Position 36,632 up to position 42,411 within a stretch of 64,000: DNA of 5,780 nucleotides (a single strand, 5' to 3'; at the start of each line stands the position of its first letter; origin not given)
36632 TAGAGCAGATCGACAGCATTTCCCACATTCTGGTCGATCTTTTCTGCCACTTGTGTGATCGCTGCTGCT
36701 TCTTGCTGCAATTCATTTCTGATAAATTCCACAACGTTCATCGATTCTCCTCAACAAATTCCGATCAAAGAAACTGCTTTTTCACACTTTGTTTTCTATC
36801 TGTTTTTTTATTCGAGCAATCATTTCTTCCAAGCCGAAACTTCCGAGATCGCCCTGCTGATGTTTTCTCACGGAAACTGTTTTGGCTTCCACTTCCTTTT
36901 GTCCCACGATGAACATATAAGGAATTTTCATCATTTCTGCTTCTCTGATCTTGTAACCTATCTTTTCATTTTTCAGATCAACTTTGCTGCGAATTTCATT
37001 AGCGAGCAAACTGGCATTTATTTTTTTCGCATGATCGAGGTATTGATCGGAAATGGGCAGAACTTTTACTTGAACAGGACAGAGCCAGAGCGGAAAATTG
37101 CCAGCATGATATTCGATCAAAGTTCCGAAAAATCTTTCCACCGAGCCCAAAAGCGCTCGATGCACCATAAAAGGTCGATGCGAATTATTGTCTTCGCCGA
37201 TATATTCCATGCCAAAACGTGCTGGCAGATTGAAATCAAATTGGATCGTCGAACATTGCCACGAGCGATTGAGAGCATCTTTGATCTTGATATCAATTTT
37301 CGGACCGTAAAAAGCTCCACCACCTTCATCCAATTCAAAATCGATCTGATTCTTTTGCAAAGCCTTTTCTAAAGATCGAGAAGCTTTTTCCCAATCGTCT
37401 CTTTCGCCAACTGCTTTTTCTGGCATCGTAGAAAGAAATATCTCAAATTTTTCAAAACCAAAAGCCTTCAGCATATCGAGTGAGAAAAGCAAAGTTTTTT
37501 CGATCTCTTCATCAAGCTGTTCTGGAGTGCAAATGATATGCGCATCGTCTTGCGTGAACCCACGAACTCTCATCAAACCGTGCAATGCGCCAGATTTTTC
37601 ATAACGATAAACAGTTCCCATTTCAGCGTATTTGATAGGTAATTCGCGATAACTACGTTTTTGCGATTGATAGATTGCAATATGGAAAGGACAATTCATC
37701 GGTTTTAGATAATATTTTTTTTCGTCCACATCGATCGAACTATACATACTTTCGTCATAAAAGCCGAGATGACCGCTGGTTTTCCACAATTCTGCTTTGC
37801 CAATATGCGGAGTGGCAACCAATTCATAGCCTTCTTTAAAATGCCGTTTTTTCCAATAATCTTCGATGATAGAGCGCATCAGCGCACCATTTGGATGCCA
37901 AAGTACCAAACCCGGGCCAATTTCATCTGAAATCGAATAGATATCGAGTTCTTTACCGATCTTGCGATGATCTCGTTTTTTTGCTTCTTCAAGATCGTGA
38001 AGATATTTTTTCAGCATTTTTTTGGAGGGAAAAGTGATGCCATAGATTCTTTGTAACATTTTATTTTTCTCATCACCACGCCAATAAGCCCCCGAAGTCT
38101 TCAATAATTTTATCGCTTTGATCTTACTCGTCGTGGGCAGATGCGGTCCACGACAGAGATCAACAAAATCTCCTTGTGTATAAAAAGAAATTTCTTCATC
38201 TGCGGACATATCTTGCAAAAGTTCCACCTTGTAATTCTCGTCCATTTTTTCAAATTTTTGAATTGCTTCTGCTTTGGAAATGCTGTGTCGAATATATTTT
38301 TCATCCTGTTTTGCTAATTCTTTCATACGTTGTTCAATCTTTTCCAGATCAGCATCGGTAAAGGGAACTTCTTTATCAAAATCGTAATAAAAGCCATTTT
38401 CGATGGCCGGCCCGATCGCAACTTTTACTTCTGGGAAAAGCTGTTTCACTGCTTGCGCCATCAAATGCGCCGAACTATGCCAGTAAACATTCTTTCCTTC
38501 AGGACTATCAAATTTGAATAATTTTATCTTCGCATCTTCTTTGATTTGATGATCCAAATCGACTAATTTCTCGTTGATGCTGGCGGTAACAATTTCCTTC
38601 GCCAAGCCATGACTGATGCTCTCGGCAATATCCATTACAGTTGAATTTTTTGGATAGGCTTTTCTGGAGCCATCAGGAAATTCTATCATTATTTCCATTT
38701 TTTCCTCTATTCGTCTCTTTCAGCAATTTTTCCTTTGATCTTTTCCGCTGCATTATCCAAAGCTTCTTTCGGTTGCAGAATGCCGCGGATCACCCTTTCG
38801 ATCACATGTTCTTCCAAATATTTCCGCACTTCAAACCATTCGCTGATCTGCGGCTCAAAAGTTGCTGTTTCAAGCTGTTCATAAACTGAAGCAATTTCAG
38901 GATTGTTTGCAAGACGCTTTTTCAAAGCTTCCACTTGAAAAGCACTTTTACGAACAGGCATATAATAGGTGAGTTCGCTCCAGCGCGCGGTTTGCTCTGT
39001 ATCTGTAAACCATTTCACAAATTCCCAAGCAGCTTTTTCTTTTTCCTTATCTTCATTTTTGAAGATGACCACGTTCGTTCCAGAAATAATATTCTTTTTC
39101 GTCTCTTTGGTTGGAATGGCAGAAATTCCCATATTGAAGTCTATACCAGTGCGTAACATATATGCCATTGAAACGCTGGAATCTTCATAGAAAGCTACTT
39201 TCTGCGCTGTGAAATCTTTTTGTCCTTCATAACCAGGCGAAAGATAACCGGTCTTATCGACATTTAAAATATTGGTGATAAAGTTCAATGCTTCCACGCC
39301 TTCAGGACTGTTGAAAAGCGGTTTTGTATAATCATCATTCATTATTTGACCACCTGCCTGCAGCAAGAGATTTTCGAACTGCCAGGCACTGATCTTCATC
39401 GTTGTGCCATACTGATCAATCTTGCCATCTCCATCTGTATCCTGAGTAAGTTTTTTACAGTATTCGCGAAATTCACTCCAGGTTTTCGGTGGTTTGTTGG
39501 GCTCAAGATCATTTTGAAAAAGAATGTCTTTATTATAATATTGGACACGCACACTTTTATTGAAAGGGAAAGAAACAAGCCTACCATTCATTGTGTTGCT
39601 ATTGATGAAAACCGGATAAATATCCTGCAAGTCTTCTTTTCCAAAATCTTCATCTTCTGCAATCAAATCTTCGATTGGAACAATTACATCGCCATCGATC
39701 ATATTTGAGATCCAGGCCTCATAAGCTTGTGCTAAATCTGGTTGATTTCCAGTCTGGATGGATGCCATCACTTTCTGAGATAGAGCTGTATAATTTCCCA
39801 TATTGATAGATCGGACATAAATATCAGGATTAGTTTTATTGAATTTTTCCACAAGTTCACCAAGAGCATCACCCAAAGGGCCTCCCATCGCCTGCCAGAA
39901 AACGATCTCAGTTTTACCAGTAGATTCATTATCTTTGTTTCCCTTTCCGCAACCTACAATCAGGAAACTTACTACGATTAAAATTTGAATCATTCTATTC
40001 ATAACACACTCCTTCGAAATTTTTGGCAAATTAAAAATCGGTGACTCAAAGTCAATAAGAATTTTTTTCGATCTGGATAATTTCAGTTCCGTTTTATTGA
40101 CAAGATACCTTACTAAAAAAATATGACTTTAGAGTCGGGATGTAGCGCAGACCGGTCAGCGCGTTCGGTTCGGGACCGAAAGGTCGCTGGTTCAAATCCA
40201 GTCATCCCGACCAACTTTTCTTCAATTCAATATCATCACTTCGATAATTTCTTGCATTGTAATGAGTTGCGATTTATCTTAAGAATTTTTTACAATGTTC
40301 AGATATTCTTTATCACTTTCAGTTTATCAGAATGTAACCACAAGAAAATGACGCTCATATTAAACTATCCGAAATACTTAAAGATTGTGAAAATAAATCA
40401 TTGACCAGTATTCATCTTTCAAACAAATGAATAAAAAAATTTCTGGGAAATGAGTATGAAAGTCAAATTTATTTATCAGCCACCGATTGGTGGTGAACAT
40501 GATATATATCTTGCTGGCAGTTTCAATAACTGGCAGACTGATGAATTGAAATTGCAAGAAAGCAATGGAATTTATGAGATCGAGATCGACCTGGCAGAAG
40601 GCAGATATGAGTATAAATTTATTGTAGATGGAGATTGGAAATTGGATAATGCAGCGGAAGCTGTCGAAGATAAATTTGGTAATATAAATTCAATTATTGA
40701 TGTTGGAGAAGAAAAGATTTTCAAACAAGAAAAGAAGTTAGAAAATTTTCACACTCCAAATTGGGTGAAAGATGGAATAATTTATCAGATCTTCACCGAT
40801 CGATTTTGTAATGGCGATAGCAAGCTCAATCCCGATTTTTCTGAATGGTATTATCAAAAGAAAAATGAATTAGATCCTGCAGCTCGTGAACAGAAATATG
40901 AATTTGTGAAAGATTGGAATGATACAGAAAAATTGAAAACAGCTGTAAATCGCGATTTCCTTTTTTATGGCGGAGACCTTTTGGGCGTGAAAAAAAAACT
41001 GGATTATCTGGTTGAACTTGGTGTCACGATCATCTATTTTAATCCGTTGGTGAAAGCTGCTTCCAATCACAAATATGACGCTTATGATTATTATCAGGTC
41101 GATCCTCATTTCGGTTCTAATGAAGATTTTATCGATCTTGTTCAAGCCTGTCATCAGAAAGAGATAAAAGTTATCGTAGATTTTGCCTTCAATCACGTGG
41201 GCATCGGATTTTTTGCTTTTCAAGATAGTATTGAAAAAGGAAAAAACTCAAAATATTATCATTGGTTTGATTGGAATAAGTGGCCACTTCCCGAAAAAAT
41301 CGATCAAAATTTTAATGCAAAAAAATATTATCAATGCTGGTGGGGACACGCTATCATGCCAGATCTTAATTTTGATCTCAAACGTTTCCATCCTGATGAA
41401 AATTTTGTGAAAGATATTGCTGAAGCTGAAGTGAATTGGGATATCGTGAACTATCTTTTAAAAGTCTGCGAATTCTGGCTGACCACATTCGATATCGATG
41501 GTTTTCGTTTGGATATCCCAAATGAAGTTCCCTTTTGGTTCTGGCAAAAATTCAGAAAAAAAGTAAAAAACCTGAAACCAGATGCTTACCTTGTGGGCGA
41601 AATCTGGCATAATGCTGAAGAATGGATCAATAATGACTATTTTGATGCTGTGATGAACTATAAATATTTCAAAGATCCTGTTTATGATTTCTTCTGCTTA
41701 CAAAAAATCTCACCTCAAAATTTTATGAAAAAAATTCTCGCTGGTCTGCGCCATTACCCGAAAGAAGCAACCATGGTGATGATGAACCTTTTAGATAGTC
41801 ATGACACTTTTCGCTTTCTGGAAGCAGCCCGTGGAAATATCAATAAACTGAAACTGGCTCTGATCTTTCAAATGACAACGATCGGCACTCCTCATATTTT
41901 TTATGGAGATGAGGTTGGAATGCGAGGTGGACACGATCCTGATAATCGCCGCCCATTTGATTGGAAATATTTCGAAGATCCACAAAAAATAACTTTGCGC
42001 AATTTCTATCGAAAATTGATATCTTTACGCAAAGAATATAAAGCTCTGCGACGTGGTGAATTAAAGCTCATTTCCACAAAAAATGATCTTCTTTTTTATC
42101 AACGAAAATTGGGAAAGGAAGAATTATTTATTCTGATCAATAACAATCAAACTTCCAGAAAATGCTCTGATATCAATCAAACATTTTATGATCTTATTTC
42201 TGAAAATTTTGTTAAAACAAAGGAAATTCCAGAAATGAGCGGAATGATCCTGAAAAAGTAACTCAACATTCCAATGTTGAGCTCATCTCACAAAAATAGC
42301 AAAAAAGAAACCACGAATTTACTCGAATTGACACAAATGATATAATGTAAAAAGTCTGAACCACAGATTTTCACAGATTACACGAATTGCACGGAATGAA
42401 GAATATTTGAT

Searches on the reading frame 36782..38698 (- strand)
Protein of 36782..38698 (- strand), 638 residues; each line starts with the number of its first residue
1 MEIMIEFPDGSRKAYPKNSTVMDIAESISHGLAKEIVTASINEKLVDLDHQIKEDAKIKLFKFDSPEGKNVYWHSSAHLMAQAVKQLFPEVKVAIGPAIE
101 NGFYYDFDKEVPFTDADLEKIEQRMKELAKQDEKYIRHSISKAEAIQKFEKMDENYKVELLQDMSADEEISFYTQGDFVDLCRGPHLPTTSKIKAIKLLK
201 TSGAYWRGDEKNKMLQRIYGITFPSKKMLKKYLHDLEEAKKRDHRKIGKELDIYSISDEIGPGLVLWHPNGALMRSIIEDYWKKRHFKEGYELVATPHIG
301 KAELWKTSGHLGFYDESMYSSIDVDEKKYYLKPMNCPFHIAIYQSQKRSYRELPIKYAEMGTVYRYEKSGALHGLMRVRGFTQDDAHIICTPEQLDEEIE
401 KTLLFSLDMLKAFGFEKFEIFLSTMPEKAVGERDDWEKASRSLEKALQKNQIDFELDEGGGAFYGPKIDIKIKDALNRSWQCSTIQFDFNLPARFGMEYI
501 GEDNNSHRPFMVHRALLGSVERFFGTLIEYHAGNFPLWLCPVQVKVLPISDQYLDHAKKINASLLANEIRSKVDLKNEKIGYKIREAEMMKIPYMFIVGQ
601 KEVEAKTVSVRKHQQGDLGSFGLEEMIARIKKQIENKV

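Call 9: search_protein_families(library=pfam, proteins=[window:36782-38698:-])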
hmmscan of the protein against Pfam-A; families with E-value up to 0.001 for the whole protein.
window:36782-38698:- (638 aa): 4 families
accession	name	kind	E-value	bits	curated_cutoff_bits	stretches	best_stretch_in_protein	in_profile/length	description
PF00587.30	tRNA-synt_2b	-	3.7e-48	164.4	29.3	1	323-530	5-178/179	tRNA synthetase class II core domain (G, H, P, S and T)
PF03129.25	HGTP_anticodon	-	2.7e-23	82.4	21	1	543-632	1-93/94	Anticodon binding domain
PF07973.19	tRNA_SAD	-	2.4e-18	66.3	24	1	170-219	1-44/44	Threonyl and Alanyl tRNA synthetase second additional domain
PF02824.27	TGS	-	1.6e-14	54.1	22.2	1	6-62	4-60/60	TGS domain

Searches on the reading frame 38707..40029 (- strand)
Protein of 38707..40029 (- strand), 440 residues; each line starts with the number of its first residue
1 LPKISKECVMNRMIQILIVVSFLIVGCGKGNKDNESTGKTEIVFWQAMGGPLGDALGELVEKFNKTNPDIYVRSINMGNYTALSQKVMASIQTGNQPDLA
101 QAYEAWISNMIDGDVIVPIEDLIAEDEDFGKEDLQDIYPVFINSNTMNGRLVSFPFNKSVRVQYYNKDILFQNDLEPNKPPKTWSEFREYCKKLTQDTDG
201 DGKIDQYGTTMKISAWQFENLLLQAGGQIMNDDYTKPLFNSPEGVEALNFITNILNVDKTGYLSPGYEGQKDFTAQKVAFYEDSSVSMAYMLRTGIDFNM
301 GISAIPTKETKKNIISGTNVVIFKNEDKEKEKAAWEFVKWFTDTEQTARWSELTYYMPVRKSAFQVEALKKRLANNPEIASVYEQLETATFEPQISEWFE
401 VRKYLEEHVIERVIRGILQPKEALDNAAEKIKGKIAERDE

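Call 9: search_protein_families(library=pfam, proteins=[window:38707-40029:-])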
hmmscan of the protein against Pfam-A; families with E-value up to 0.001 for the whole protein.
window:38707-40029:- (440 aa): 2 families
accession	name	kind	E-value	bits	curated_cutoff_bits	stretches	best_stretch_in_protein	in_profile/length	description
PF13416.11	SBP_bac_8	-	9.4e-47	160.6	27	1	58-371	1-273/279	Bacterial extracellular solute-binding protein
PF01547.30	SBP_bac_1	-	7.6e-33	115.2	26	1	52-347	4-306/307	Bacterial extracellular solute-binding protein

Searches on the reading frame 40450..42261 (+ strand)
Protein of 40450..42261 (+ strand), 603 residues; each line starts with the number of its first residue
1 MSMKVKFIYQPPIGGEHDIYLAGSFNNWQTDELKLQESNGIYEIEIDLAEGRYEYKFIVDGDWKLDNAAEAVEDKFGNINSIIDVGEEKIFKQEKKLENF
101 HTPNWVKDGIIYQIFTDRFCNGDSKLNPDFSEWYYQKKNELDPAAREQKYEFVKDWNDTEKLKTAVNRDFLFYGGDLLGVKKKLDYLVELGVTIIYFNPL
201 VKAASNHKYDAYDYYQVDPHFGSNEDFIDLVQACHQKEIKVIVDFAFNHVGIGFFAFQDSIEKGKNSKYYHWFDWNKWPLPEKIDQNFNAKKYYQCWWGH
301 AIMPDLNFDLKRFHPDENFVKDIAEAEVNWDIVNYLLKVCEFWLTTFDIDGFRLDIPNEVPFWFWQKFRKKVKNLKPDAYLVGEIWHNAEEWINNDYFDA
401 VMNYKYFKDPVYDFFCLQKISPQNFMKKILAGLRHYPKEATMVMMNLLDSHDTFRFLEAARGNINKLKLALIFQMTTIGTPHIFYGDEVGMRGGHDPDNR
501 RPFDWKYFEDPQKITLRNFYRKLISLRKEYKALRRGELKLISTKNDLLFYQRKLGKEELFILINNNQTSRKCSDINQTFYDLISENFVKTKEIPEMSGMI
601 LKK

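Call 9: search_protein_families(library=pfam, proteins=[window:40450-42261:+])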
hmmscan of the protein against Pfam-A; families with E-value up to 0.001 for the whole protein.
window:40450-42261:+ (603 aa): 5 families
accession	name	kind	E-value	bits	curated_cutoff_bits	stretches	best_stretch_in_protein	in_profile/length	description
PF00128.31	Alpha-amylase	-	1.5e-58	199.6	22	1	113-511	1-369/446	Alpha amylase, catalytic domain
PF16561.11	AMPK1_CBM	-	7.5e-20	71.4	26.8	1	15-89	10-83/85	Glycogen recognition site of AMP-activated protein kinase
PF22058.2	X25_BaPul_like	-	3.6e-05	24.2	27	1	31-67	25-60/87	Pullulanase X25 domain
PF16657.11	Malt_amylase_C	-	0.00033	21.1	27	0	536-568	1-34/75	Maltogenic Amylase, C-terminal domain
PF02922.24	CBM_48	-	0.00034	21.3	22.4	1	20-63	26-72/83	Carbohydrate-binding module 48 (Isoamylase N-terminal domain)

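Call 33: find_homologous_proteins(query=window:40450-42261:+, max_evalue=1e-100)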
Query window:40450-42261:+ (603 aa): 646 proteins with E <= 1e-100 among 8000 candidates; the best 120 are listed.
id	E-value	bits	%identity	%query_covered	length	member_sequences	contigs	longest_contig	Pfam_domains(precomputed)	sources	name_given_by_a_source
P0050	0.0e+0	1419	100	100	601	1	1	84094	PF00128.32,PF16561.12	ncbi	-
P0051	3.7e-268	909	64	99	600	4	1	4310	PF02922.25,PF00128.32,PF16561.12,PF22026.3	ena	-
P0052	6.9e-267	905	63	99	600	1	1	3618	PF00128.32,PF16561.12,PF22058.3,PF22026.3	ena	-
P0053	6.5e-265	899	62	99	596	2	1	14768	PF02922.25,PF00128.32,PF16561.12,PF22058.3,PF22026.3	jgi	-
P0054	3.4e-263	893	62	100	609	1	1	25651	PF02922.25,PF00128.32,PF16561.12,PF22026.3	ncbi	-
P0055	3.8e-262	889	62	99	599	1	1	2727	PF02922.25,PF00128.32,PF16561.12,PF22026.3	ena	-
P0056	1.6e-261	887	63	99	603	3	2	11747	PF02922.25,PF00128.32,PF16561.12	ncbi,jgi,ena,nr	ncbi:MAG: alpha-amylase family glycosyl hydrolase [Candidatus Tenebribacter mawsonii]|nr:alpha-amyla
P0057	6.8e-261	885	63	99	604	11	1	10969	PF02922.25,PF00128.32,PF16561.12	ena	-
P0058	7.4e-261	885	62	99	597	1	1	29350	PF02922.25,PF00128.32,PF16561.12,PF22058.3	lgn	-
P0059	5.5e-259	879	62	99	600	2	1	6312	PF00128.32,PF16561.12,PF22026.3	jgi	-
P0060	3.3e-258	876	61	99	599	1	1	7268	PF02922.25,PF00128.32,PF16561.12,PF22026.3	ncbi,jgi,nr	ncbi:MAG: alpha-amylase family glycosyl hydrolase [Candidatus Cloacimonetes bacterium]|jgi:cyclomalt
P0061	1.6e-255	868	61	99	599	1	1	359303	PF02922.25,PF00128.32,PF16561.12,PF22058.3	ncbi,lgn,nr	ncbi:MAG: cyclomaltodextrinase [Candidatus Cloacimonetes bacterium]|nr:cyclomaltodextrinase [Candida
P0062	8.7e-255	865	60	99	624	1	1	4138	PF00128.32,PF16561.12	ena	-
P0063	2.6e-245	834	59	100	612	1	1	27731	PF00128.32,PF16561.12,PF16657.12,PF22026.3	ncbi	-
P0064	7.2e-241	819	58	100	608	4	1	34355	PF00128.32,PF16561.12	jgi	-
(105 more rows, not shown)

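Call 34: find_encoding_contigs(protein=P0054, flank=10000, max_places=2)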
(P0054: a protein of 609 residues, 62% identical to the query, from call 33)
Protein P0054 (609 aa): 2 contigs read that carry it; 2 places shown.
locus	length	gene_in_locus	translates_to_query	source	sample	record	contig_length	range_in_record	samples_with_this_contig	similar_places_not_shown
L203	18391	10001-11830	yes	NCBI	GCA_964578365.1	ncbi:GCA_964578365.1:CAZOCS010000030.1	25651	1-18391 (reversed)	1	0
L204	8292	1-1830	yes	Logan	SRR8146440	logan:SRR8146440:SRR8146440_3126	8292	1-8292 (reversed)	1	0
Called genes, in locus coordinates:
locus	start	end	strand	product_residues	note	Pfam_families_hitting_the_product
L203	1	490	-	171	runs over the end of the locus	-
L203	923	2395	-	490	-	PF02446:Glyco_hydro_77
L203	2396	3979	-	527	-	PF08323:Glyco_transf_5, PF13439:Glyco_transf_4, PF00534:Glycos_transf_1, PF13692:Glyco_trans_1_4 (weak)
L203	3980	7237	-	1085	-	PF00128:Alpha-amylase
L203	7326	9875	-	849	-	PF11897:DUF3417, PF00343:Phosphorylase, PF28476:GlgP_C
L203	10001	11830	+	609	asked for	PF02922:CBM_48 (weak), PF16561:AMPK1_CBM, PF00128:Alpha-amylase, PF22026:Alpha-amylase_C_2 (weak)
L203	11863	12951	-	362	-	PF00005:ABC_tran, PF02463:SMC_N (faint), PF13304:AAA_21 (faint), PF17912:OB_MalK, PF08402:TOBE_2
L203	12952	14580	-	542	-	PF00128:Alpha-amylase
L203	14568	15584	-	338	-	PF09985:Glucodextran_C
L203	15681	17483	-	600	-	-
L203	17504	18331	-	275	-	PF09985:Glucodextran_C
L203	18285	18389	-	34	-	?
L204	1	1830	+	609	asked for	PF02922:CBM_48 (weak), PF16561:AMPK1_CBM, PF00128:Alpha-amylase, PF22026:Alpha-amylase_C_2 (weak)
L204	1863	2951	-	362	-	PF00005:ABC_tran, PF02463:SMC_N (faint), PF13304:AAA_21 (faint), PF17912:OB_MalK, PF08402:TOBE_2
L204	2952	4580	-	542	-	PF00128:Alpha-amylase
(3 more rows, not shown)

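Call 35: find_encoding_contigs(protein=P0058, flank=10000, max_places=2)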
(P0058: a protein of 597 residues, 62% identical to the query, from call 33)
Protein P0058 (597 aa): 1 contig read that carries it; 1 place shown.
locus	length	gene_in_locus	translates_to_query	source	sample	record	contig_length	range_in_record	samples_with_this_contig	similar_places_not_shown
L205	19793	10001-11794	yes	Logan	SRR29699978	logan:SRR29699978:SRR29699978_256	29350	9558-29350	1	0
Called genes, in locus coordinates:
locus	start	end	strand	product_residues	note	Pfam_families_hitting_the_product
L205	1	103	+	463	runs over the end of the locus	PF00753:Lactamase_B, PF12706:Lactamase_B_2 (faint), PF16661:Lactamase_B_6, PF10996:Beta-Casp, PF07521:RMMBL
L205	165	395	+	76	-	-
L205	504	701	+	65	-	-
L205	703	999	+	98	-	PF01985:CRS1_YhbY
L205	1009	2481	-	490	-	PF02446:Glyco_hydro_77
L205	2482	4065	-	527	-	PF08323:Glyco_transf_5, PF13439:Glyco_transf_4, PF00534:Glycos_transf_1, PF13692:Glyco_trans_1_4 (weak)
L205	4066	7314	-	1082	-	PF00128:Alpha-amylase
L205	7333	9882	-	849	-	PF11897:DUF3417, PF00343:Phosphorylase, PF28476:GlgP_C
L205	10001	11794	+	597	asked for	PF02922:CBM_48 (weak), PF16561:AMPK1_CBM, PF22058:X25_BaPul_like (weak), PF00128:Alpha-amylase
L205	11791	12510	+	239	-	PF09929:DUF2161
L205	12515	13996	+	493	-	PF00370:FGGY_N, PF02782:FGGY_C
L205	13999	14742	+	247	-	PF12740:PETase (faint), PF12146:Hydrolase_4, PF00561:Abhydrolase_1, PF12697:Abhydrolase_6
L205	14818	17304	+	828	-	PF00342:PGI, PF01661:Macro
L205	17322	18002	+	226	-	PF05430:Methyltransf_30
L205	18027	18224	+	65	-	-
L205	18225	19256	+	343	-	PF03215:Rad17 (weak), PF05496:RuvB_N, PF06068:TIP49 (faint), PF00004:AAA, PF17864:AAA_lid_4, PF05491:WHD_RuvB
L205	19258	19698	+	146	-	PF08821:CGGC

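Call 36: find_encoding_contigs(protein=P0061, flank=10000, max_places=2)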
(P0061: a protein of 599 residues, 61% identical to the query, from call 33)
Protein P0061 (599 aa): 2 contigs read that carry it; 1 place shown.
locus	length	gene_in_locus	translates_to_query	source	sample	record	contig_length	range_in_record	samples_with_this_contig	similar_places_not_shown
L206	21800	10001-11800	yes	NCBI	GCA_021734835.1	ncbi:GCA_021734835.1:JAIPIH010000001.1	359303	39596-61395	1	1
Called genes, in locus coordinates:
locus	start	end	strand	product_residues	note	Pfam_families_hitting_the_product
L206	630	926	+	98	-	PF01985:CRS1_YhbY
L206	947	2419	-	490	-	PF02446:Glyco_hydro_77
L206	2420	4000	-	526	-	PF08323:Glyco_transf_5, PF13439:Glyco_transf_4 (weak), PF00534:Glycos_transf_1, PF13692:Glyco_trans_1_4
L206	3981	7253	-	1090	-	PF00128:Alpha-amylase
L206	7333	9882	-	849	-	PF11897:DUF3417, PF00343:Phosphorylase, PF28476:GlgP_C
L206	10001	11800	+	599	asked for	PF02922:CBM_48 (faint), PF16561:AMPK1_CBM, PF22058:X25_BaPul_like (weak), PF00128:Alpha-amylase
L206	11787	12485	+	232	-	PF09929:DUF2161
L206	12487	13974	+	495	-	PF00370:FGGY_N, PF02782:FGGY_C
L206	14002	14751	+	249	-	PF12146:Hydrolase_4, PF00561:Abhydrolase_1 (weak), PF12697:Abhydrolase_6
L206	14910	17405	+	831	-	PF00342:PGI, PF01661:Macro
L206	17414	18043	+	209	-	PF05430:Methyltransf_30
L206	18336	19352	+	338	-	PF05496:RuvB_N, PF07728:AAA_5 (faint), PF00004:AAA, PF17864:AAA_lid_4, PF05491:WHD_RuvB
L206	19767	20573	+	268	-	PF00481:PP2C (faint), PF13672:PP2C_2, PF07228:SpoIIE (weak)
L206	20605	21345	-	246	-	PF06966:DUF1295, PF04140:ICMT, PF04191:PEMT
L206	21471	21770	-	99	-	-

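Call 71: find_encoding_contigs(protein=P0050, flank=1000, max_places=3)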
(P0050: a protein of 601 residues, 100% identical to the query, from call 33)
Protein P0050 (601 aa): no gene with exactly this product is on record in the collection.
